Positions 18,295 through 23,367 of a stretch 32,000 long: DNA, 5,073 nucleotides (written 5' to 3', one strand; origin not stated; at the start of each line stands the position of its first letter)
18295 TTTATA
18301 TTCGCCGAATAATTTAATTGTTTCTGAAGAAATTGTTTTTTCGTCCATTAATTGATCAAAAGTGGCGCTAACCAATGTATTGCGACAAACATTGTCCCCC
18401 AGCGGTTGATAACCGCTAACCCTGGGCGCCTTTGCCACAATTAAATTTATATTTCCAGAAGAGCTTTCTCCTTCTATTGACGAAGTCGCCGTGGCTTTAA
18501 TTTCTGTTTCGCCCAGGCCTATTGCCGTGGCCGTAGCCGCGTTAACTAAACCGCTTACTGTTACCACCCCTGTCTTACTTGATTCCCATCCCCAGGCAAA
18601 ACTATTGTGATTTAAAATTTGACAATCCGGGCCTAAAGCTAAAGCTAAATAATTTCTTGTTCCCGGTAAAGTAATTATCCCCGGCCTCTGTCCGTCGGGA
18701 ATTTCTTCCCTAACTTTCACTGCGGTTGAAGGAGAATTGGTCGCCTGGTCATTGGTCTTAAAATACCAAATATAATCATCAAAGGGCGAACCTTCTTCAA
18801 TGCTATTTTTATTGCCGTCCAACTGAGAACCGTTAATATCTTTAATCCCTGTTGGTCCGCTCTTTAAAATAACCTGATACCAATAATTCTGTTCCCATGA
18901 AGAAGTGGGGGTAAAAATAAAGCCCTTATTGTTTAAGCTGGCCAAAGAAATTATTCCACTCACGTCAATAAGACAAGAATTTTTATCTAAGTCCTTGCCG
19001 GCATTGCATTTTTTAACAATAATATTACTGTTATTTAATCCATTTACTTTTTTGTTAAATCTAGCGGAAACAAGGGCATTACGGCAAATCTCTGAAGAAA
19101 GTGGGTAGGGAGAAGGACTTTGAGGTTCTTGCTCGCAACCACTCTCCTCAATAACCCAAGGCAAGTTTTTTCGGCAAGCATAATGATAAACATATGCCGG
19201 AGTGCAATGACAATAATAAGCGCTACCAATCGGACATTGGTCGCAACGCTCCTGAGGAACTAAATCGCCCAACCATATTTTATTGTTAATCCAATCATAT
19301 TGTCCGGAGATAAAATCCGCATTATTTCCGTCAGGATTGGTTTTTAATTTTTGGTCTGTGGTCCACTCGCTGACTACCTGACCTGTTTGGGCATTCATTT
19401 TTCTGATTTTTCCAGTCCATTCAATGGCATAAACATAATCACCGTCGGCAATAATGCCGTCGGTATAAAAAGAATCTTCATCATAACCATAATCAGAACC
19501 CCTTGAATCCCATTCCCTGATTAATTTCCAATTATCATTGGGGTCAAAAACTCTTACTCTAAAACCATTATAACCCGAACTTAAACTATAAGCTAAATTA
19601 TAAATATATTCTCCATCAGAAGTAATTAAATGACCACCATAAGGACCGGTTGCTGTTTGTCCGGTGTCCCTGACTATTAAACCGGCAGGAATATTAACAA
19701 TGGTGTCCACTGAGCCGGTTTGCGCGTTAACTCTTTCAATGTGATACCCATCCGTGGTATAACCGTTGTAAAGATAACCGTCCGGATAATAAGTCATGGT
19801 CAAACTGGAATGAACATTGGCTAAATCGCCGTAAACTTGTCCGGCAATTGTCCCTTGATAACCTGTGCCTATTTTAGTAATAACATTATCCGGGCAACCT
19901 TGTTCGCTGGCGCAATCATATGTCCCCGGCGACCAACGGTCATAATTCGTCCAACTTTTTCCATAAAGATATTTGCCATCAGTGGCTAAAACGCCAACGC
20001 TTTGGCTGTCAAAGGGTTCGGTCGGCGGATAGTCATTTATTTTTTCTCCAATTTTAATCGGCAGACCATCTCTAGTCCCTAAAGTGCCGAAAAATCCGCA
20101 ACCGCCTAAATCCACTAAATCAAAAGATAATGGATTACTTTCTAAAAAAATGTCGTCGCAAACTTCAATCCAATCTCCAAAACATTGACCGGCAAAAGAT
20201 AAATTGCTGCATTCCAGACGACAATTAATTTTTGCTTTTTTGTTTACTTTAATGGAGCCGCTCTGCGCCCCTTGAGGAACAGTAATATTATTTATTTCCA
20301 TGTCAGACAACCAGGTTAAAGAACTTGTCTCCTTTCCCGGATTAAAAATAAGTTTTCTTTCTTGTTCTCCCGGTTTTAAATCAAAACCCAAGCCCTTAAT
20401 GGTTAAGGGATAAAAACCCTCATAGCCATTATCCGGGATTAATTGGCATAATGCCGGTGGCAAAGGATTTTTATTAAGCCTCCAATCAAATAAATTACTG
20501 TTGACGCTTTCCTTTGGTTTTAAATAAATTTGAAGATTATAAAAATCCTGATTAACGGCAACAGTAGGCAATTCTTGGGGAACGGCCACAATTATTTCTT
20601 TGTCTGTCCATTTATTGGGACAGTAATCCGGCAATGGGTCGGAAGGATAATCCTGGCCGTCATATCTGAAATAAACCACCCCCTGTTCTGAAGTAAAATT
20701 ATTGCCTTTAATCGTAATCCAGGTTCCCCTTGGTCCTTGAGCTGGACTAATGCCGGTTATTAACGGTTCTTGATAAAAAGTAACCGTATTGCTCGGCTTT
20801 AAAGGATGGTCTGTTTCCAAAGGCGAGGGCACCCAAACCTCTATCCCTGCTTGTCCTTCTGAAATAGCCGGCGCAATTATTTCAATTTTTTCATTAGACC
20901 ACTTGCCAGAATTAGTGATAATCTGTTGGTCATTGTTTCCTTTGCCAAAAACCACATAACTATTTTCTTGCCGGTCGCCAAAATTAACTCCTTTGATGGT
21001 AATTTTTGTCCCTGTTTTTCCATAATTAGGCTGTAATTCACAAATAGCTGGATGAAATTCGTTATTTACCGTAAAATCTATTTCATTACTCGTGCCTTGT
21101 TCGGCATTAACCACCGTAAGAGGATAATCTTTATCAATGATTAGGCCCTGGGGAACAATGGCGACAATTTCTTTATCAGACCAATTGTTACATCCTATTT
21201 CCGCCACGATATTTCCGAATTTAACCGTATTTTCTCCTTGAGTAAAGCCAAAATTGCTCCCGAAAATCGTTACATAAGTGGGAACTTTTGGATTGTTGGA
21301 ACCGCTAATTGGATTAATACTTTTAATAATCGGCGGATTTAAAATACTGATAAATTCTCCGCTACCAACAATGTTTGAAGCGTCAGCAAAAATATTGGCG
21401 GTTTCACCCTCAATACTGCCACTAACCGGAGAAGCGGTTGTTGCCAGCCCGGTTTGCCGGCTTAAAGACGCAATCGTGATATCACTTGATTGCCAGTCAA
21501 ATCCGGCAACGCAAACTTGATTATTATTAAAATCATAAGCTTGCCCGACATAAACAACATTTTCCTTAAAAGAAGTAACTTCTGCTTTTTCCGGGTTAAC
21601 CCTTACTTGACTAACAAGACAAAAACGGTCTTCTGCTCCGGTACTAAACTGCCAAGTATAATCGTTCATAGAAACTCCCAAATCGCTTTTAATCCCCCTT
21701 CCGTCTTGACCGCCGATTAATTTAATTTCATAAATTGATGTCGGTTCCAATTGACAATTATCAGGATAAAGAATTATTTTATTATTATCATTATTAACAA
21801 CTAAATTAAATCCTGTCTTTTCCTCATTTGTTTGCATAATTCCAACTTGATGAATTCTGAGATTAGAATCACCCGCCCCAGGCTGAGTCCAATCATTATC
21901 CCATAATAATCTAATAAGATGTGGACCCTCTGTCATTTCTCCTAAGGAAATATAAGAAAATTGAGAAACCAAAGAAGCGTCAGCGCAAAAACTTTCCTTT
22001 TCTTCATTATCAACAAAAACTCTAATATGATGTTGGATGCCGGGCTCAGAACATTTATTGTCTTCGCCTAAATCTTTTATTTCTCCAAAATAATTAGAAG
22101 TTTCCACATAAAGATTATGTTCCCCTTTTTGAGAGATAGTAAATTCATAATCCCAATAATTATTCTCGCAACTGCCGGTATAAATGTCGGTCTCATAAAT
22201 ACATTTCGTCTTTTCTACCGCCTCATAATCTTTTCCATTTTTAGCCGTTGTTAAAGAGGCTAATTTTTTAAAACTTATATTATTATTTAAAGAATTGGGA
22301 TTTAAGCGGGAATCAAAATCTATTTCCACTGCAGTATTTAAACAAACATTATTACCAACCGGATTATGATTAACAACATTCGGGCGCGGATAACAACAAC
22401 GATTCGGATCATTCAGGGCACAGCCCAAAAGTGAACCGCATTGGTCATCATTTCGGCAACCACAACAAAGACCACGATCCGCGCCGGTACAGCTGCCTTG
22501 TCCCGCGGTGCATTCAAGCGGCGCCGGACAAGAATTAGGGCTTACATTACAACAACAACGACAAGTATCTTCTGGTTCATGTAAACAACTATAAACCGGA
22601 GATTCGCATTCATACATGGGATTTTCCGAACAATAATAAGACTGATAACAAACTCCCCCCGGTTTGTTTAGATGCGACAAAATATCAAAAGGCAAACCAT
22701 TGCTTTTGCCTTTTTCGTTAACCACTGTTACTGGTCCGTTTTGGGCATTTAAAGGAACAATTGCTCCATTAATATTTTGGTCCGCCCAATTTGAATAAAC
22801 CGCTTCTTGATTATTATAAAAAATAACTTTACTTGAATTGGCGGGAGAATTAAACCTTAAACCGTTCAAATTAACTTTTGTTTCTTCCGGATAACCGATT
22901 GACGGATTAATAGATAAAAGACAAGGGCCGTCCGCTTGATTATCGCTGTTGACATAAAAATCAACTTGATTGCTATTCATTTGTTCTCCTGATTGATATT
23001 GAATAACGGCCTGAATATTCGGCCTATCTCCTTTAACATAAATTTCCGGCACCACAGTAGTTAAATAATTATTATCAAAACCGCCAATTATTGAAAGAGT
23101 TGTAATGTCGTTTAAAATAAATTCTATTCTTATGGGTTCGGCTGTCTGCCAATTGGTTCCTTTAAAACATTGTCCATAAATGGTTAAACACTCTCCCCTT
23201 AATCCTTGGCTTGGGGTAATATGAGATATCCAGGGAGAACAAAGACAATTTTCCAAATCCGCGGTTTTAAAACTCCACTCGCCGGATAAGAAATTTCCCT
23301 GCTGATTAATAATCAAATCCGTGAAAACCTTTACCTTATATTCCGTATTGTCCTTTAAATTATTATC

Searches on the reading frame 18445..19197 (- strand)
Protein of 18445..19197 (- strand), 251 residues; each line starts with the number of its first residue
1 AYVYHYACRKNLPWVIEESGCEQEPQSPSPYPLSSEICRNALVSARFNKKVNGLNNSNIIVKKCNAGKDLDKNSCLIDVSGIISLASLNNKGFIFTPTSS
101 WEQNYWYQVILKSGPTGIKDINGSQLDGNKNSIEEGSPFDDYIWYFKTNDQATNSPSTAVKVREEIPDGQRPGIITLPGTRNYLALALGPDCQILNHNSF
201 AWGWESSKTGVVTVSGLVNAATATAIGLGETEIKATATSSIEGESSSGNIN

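Call 45: search_protein_families(library=pfam, proteins=[window:18445-19197:-], max_evalue=1)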
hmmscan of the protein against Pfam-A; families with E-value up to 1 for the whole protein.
window:18445-19197:- (251 aa): 1 family
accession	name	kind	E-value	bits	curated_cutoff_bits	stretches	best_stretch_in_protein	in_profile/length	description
PF13205.12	Big_5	-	3.7e-06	28.1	23.6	1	29-130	11-99/105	Bacterial Ig-like domain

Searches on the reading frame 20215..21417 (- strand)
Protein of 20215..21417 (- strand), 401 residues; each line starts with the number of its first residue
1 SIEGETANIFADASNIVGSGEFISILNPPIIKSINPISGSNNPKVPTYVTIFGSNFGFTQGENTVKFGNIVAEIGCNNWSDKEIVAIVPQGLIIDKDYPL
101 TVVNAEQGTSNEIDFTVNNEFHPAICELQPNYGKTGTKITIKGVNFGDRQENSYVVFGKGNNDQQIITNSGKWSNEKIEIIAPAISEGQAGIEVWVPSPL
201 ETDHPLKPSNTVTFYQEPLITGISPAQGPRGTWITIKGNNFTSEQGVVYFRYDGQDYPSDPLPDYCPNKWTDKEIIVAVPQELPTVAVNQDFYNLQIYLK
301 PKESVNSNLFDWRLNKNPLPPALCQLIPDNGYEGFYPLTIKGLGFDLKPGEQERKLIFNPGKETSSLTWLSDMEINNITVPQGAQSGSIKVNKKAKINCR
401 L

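Call 45: search_protein_families(library=pfam, proteins=[window:20215-21417:-], max_evalue=1)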
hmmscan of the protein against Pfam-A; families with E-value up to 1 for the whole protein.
window:20215-21417:- (401 aa): 2 families
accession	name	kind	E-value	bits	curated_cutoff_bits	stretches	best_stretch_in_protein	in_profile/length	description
PF01833.30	TIG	-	5.7e-28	97.2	20.9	3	29-116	1-83/84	IPT/TIG domain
PF24328.1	DUF7498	-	0.18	12.9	27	0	134-169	11-47/97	Domain of unknown function (DUF7498)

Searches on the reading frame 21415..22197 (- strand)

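Call 45: search_protein_families(library=pfam, proteins=[window:21415-22197:-], max_evalue=1)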
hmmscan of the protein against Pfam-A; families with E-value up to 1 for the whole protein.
window:21415-22197:- (261 aa): 1 family
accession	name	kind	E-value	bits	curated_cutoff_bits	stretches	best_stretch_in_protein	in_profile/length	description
PF16841.11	CBM60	-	0.0062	17.4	28.2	1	87-128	43-84/91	Ca-dependent carbohydrate-binding module xylan-binding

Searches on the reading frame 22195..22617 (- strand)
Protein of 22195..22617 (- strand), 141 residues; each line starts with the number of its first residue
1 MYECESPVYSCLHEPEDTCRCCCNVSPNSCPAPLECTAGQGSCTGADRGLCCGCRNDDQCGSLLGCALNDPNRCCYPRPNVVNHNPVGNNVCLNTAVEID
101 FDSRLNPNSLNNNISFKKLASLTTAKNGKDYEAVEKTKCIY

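Call 45: search_protein_families(library=pfam, proteins=[window:22195-22617:-], max_evalue=1)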
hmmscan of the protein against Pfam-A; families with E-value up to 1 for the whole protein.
window:22195-22617:- (141 aa): 1 family
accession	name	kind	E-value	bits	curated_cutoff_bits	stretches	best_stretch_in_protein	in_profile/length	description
PF13205.12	Big_5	-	0.0044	18.2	23.6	1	78-128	4-56/105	Bacterial Ig-like domain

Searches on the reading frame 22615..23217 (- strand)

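Call 45: search_protein_families(library=pfam, proteins=[window:22615-23217:-], max_evalue=1)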
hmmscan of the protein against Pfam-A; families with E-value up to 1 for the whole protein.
window:22615-23217:- (201 aa): 3 families
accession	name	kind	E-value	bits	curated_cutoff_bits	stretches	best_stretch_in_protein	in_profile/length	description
PF01833.30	TIG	-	8.6e-06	26.1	20.9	1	98-177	1-82/84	IPT/TIG domain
PF05815.16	AcMNPV_Orf101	-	0.16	11.7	25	1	105-171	32-103/377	Autographa californica nuclear polyhedrosis virus (AcMNPV), Orf101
PF12957.13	DUF3846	-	0.17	12.5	27.5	0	150-179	29-59/103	Domain of unknown function (DUF3846)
